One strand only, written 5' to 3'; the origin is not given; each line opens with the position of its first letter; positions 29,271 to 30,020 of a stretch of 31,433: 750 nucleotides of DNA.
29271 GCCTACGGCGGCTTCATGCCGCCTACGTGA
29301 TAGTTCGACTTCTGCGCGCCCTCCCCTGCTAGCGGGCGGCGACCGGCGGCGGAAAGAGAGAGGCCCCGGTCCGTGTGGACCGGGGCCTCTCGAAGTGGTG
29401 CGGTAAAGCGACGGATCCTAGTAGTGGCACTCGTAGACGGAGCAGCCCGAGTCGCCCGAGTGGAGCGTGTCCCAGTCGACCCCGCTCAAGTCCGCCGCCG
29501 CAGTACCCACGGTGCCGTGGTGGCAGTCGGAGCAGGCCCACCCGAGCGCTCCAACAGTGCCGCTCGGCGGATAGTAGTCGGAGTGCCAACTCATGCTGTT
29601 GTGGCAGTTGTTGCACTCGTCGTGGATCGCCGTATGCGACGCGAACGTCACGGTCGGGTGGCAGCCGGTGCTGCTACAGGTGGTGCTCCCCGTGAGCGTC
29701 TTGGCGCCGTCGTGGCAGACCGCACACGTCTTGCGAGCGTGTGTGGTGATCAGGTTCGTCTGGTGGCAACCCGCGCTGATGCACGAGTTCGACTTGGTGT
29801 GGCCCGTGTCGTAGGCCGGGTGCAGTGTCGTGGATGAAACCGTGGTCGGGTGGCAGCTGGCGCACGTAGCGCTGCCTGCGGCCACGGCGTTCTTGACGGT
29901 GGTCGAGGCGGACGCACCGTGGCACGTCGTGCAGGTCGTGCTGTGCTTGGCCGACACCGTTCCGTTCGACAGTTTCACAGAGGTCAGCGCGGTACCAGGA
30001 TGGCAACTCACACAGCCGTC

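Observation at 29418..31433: Giant repeat-built multiheme cytochrome c (about 29 CxxCH-type motifs in 671 aa, gene continues past window edge)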

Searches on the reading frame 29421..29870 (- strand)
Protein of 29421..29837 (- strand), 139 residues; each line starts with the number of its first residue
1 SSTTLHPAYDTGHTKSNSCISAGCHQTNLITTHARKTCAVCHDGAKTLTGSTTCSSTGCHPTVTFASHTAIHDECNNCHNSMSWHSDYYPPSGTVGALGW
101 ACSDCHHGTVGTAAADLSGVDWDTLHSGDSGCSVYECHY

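Call 34: search_protein_representatives(protein=window:29421-29837:-)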
Query: 139 residues. Proteins with E-value up to 0.001 (for the whole library): 19; up to 1e-10: 4; up to 1e-30: 0. The best 19 are listed.
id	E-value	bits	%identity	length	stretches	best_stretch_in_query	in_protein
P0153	1.1e-18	84.1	67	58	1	82-139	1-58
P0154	2.3e-16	76.6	40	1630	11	3-124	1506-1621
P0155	2.4e-16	76.5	45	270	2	5-139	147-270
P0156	4.1e-11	59.5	47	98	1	30-119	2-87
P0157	3.2e-09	53.4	40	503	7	50-74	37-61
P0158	1.0e-08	51.7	32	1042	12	27-66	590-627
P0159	1.5e-08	51.3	39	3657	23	7-123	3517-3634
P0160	6.9e-08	49.1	38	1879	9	4-138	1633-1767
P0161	1.1e-06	45.1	42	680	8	8-73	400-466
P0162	4.1e-06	43.3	44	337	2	5-118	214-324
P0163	9.2e-06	42.2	39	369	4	1-133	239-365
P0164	1.2e-05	41.8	37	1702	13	4-66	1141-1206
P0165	9.3e-05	38.9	36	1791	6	6-119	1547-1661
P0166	1.7e-04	38.1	40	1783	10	3-60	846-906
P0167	3.0e-04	37.3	38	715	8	3-62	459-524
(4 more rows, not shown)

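Call 57: find_related_loci(query=A3, collection=metagenome_contigs, flank=10000)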
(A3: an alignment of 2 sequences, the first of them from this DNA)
Query A3 (150 aa) in metagenome_contigs; peptide patterns used: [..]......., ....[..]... (x = any residue, [..] = any of these).
85 stretches matched a pattern, but none encodes a relative of the query by tblastn (E <= 1e-3).

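Call 65: search_protein_families(library=pfam, proteins=[window:29421-29837:-], max_evalue=0.1)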
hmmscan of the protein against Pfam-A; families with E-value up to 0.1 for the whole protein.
window:29421-29837:- (139 aa): 0 families

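Call 74: find_encoding_contigs(protein=P0160, flank=10000, max_places=1)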
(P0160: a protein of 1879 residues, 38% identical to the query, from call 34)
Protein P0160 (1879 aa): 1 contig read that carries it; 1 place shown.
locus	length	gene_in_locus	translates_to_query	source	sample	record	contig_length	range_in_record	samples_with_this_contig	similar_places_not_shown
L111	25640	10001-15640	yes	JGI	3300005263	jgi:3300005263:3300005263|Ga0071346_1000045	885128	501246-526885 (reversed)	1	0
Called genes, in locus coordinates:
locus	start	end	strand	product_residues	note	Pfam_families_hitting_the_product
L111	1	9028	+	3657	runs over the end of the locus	-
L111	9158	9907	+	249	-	PF10370:Rv2993c-like_N (weak), PF01557:FAA_hydrolase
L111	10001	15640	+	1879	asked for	PF14522:Cytochrome_C7 (faint)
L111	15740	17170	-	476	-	PF05977:MFS_3, PF07690:MFS_1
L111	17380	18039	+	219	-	-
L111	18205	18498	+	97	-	PF01371:Trp_repressor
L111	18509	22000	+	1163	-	PF02811:PHP, PF07733:DNA_pol3_alpha, PF17657:DNA_pol3_finger, PF14579:HHH_6, PF01336:tRNA_anti-codon (weak)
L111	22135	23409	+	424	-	PF13393:tRNA-synt_His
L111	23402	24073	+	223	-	PF01634:HisG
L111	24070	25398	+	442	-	PF00815:Histidinol_dh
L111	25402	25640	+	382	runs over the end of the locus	PF00155:Aminotran_1_2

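Call 82: search_solved_structures(query=A4, max_evalue=1)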
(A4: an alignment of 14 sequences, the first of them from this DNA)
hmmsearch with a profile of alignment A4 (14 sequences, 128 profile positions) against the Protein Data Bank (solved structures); distinct sequences matched with E-value up to 1: 83 (the best 60 are shown).
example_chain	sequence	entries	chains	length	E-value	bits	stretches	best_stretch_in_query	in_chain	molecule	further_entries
2e84_A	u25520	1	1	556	6.2e-13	52.3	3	32-102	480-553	High-molecular-weight cytochrome c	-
1h29_A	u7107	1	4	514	2.5e-11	47.1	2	29-102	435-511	HIGH-MOLECULAR-WEIGHT CYTOCHROME C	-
1gws_A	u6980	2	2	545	5.1e-11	46.1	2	29-102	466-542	HIGH-MOLECULAR-WEIGHT CYTOCHROME C | High-molecular-weight cytochrome c precursor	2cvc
1z1n_X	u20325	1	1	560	6e-11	45.9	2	32-100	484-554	sixteen heme cytochrome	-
3ov0_A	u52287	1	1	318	1.2e-09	41.7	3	28-102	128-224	Cytochrome c family protein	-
1ofw_A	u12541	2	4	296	4.3e-07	33.4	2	32-106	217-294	NINE-HEME CYTOCHROME C | NINE HEME CYTOCHROME C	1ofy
19hc_A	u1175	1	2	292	5.5e-06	29.8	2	33-102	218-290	PROTEIN (NINE-HAEM CYTOCHROME C)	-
6qvm_A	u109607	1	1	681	9e-06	29.1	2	29-118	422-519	Multiheme cytochrome cf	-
6r2q_A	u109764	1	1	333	1.1e-05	28.9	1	46-115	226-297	Cystathionine beta-synthase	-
1duw_A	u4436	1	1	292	3.4e-05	27.3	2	25-86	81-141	NONAHEME CYTOCHROME C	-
3pmq_A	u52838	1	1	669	0.00012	25.5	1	19-70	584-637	Decaheme cytochrome c MtrF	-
6lod_A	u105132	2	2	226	0.00021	24.7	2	47-85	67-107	MULTIHEME_CYTC domain-containing protein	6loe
3oue_A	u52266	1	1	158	0.00026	24.4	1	29-116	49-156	Cytochrome c family protein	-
8k9e_A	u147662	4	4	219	0.00051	23.5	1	45-104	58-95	Cytochrome c7-like domain-containing protein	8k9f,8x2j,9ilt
1m1p_A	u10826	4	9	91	0.00071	23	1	29-103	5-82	Small tetraheme cytochrome c | Periplasmic tetraheme cytochrome c CctA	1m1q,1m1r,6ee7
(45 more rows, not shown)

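Call 84: predict_structure(alignment_id=A4)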
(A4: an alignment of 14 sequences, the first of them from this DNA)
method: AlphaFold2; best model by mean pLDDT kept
length: 139 residues; sequences in the alignment: 14
mean_pLDDT: 50.4   pTM: 0.36
mean pLDDT of the five models: 50.4, 44.8, 44.2, 43.2, 40.2
residues with pLDDT >= 90: 0; 70-90: 0; 50-70: 61; < 50: 78
segments of 3 or more residues with pLDDT < 50: 1-56, 58-60, 89-100, 130-132
pLDDT, mean of each block of 10 residues (from residue 1): 37 45 43 42 43 45 61 64 56 42 61 60 59 46
secondary structure, 60 per line:
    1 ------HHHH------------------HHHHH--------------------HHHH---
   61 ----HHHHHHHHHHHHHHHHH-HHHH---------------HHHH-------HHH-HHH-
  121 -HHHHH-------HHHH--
elements in order: H7-10 H29-33 H54-57 H65-81 H83-86 H102-105 H122-126 H134-137
